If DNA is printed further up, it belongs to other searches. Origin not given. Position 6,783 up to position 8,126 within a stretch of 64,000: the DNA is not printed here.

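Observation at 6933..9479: Co-oriented Zn-ribbon -> full-length DisA -> DHH/DHHA1 phosphoesterase: a candidate c-di-AMP synthesis/turnover module in an archaeon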

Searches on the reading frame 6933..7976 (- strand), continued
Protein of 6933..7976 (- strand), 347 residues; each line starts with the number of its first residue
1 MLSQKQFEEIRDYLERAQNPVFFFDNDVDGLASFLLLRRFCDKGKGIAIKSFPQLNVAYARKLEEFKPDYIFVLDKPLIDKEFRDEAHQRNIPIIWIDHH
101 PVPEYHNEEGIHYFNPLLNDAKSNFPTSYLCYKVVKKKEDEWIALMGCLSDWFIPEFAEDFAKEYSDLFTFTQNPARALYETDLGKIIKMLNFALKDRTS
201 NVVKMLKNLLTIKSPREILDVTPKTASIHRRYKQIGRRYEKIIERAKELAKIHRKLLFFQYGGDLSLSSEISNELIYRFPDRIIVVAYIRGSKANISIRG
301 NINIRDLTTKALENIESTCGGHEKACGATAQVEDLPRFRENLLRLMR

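Call 51: search_solved_structures(query=A2, max_evalue=10, show_alignments=2)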
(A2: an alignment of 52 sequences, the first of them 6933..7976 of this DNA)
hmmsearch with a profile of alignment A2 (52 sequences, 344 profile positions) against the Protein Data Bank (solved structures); distinct sequences matched with E-value up to 10: 37.
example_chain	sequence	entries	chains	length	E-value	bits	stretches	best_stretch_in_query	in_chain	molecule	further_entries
6tvv_A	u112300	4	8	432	5.1e-18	68.3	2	15-149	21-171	MjaRecJ | nuclease RecJ2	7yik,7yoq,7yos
7bhi_A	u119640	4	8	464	5.3e-18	68.2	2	9-149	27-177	Conserved protein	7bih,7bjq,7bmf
7ykv_A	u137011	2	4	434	1.5e-17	66.7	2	227-342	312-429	archaeal nuclease RecJ2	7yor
5x4h_A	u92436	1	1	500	7.9e-17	64.3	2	10-146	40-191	Uncharacterized protein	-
5x4i_A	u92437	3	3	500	8.2e-16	61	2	10-146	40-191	Uncharacterized protein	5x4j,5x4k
5ghr_A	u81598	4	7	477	5.3e-15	58.3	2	9-145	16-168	SsDNA-specific exonuclease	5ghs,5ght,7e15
8y30_A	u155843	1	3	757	1.6e-07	33.7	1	4-342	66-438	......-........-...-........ exonuclease RecJ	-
9r7o_A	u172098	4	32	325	2.3e-07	33.2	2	66-152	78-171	DHH family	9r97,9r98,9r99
8a8k_A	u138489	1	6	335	6.4e-07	31.8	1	19-331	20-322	PAP phosphatase from Methanothermococcus thermolithotrophicus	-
5o1u_A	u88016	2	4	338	0.00013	24.2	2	9-113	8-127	Phosphodiesterase | TmPDE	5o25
3dev_A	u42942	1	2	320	0.00068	21.8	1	282-341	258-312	SH1221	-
8iu7_A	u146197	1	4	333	0.00092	21.4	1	277-341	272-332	Bifunctional oligoribonuclease and PAP phosphatase NrnA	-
5o4z_A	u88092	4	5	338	0.0023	20.1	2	284-341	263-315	DHH/DHHA1-type phosphodiesterase TM1595 | phosphodiesterase TM1595 | phosphodiesterase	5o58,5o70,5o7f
3g98_A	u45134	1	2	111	0.0069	18.5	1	263-341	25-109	Alanyl-tRNA synthetase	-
4ls9_A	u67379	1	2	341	0.01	18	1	65-114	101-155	DHH family protein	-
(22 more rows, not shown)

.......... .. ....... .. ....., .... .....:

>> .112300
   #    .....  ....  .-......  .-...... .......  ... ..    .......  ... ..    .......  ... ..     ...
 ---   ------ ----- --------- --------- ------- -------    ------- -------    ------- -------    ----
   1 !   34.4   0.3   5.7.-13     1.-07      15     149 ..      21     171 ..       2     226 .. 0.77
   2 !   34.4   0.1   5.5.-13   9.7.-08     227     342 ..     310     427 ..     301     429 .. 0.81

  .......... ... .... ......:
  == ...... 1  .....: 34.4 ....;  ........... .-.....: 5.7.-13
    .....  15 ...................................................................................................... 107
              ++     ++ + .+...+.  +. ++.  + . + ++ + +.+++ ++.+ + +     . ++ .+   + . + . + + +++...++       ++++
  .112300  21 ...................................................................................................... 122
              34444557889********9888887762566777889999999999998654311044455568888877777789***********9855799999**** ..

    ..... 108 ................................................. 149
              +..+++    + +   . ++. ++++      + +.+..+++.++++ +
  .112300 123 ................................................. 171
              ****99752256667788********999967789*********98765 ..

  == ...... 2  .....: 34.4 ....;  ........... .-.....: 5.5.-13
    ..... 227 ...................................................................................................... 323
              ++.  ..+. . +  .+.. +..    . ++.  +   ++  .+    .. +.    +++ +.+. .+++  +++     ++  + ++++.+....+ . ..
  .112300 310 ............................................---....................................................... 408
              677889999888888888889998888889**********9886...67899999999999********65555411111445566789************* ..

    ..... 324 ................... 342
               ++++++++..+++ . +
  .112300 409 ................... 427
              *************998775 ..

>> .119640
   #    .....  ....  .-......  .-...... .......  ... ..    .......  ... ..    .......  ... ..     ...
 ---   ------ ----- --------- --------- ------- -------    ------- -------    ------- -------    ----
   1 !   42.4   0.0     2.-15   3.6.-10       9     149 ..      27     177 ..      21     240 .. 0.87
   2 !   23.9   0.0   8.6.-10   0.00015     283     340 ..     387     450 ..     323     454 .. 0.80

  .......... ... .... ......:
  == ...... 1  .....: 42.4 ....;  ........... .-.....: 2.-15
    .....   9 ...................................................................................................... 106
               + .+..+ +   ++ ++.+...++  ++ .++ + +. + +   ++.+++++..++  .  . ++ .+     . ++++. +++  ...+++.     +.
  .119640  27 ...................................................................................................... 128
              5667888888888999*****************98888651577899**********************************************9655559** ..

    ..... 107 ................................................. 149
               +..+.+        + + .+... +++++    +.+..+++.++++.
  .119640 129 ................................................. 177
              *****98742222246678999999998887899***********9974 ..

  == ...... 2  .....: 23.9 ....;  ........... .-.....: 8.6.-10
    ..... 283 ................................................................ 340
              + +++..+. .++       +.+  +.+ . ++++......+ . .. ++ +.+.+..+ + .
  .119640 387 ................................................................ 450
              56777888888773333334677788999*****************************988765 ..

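Call 72: search_protein_families(library=ncbifam, alignment_id=A2, max_evalue=0.01)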
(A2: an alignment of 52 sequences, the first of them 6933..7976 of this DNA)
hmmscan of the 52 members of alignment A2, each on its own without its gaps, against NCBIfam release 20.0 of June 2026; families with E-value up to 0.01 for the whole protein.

A. member 1, window:6933-7976:- (347 aa): 3 families
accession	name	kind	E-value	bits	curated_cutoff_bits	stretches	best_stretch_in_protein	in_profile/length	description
TIGR00644.1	recJ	equivalog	1.8e-13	49.7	396.9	2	206-343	279-419/546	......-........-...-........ exonuclease RecJ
NF040701.1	RecJ_Meth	equivalog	5.1e-08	32.1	550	1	26-151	16-147/449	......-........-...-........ exonuclease RecJ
NF053576.1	RecJ_archaeal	equivalog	1.3e-07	30.8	360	0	24-142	18-135/452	RecJ family nuclease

B. families by the number of members that match (of 52 scanned): 9 families
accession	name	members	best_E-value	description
NF053576.1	RecJ_archaeal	52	1.9e-25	RecJ family nuclease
TIGR00644.1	recJ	50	7.7e-17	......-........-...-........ exonuclease RecJ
NF040701.1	RecJ_Meth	44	8.8e-15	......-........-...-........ exonuclease RecJ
NF053575.1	GAN_nuclease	11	5.1e-07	GINS-associated RecJ family nuclease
NF053633.1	OlncasPapPhNrnA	4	0.00025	bifunctional oligoribonuclease/PAP phosphatase NrnA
NF008290.0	PRK11070.1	2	0.0014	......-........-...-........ exonuclease RecJ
NF008462.0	PRK11346.1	1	0.0033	protein YibB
NF004435.0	PRK05771.3-4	1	0.0033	V-type ATP synthase subunit I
TIGR02175.1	PorC_KorC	1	0.0062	2-oxoacid:acceptor oxidoreductase, gamma subunit, pyruvate/2-ketoisovalerate family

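Call 74: search_protein_families(library=ncbifam, proteins=[L057:5125-6465:+], max_evalue=0.001)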
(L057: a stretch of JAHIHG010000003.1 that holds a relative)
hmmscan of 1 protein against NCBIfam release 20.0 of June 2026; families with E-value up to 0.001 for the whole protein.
L057:5125-6465:+ (446 aa): 7 families
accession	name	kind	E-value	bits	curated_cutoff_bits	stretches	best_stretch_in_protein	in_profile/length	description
NF053576.1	RecJ_archaeal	equivalog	1e-95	321.2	360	1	25-439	10-449/452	RecJ family nuclease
NF053575.1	GAN_nuclease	exception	1.1e-60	205.6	850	1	26-440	24-465/467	GINS-associated RecJ family nuclease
NF040701.1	RecJ_Meth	equivalog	3.4e-49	167.8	550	1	22-439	3-449/449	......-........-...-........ exonuclease RecJ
TIGR00644.1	recJ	equivalog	7.3e-30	103.7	396.9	2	12-162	39-215/546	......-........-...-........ exonuclease RecJ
NF008290.0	PRK11070.1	equivalog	1.6e-08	33.5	900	1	14-130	58-186/577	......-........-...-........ exonuclease RecJ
NF053566.1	SSO0295_fam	equivalog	1.2e-07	31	350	1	193-279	147-233/334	SSO0295 family DNA-binding domain-containing protein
TIGR03683.1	A-tRNA_syn_arch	equivalog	0.00093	17.5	744.7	1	270-436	740-898/902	alanine--tRNA ligase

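Call 78: search_protein_families(library=pfam, proteins=[L057:5128-6465:+], max_evalue=0.001)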
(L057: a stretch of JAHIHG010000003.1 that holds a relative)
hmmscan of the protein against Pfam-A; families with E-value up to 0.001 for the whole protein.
L057:5128-6465:+ (445 aa): 3 families
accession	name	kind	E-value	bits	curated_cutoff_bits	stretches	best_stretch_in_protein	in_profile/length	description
PF01368.27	DHH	-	2.4e-14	54.1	28.1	1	28-156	2-125/125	DHH family, N-terminal domain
PF02272.25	DHHA1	-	2.3e-12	47.7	25.9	1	340-436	4-98/102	DHHA1 domain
PF21763.2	DHH_CID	-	3.1e-11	43.9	27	1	190-252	6-69/84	DHH-CID domain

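Call 96: search_protein_families(library=pfam, proteins=[L057:4760-5104:+, L057:6507-6866:+, L057:1460-2509:+, L057:306-1292:+, L057:7291-7995:+, L057:8037-8432:+, L057:2524-3645:+], max_evalue=0.01)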
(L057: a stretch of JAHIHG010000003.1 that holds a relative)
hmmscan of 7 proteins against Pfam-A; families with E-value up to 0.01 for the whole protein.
L057:4760-5104:+ (114 aa): 2 families
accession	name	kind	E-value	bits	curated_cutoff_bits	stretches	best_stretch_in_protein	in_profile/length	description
PF00312.27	Ribosomal_S15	-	0.00027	21.5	31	1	74-110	28-64/81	Ribosomal protein S15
PF08069.17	Ribosomal_S13_N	-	0.0032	17.9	25.4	1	12-42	27-57/60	Ribosomal S13/S15 N-terminal domain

L057:6507-6866:+ (119 aa): 0 families

L057:1460-2509:+ (349 aa): 2 families
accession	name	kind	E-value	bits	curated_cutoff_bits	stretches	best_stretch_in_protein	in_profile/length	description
PF02784.22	Orn_Arg_deC_N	-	4.8e-17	62.6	23.4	1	20-240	12-247/247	Pyridoxal-dependent decarboxylase, pyridoxal binding domain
PF00278.28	Orn_DAP_Arg_deC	-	0.0074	17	23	0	241-326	6-95/95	Pyridoxal-dependent decarboxylase, C-terminal sheet domain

L057:306-1292:+ (328 aa): 1 family
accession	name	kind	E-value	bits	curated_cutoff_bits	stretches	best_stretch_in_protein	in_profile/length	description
PF01916.23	DS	-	1.2e-88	297.5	27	1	28-313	3-286/288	Deoxyhypusine synthase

L057:7291-7995:+ (234 aa): 1 family
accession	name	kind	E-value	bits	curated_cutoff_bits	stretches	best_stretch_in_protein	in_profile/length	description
PF07541.17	EIF_2_alpha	-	1.8e-10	41.3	22.8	1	108-205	3-113/114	Eukaryotic translation initiation factor 2 alpha subunit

L057:8037-8432:+ (131 aa): 1 family
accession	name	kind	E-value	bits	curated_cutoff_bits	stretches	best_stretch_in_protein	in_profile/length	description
PF00293.34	NUDIX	-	4.5e-07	30.4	21.1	1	11-115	6-119/134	NUDIX domain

L057:2524-3645:+ (373 aa): 2 families
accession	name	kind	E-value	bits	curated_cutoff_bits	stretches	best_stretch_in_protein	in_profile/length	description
PF10635.14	DisA-linker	-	1.1e-27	97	25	1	166-294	1-133/142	DisA bacterial checkpoint controller linker region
PF02457.21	DAC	-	7.8e-22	77.5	27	1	50-160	2-116/119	DisA bacterial checkpoint controller nucleotide-binding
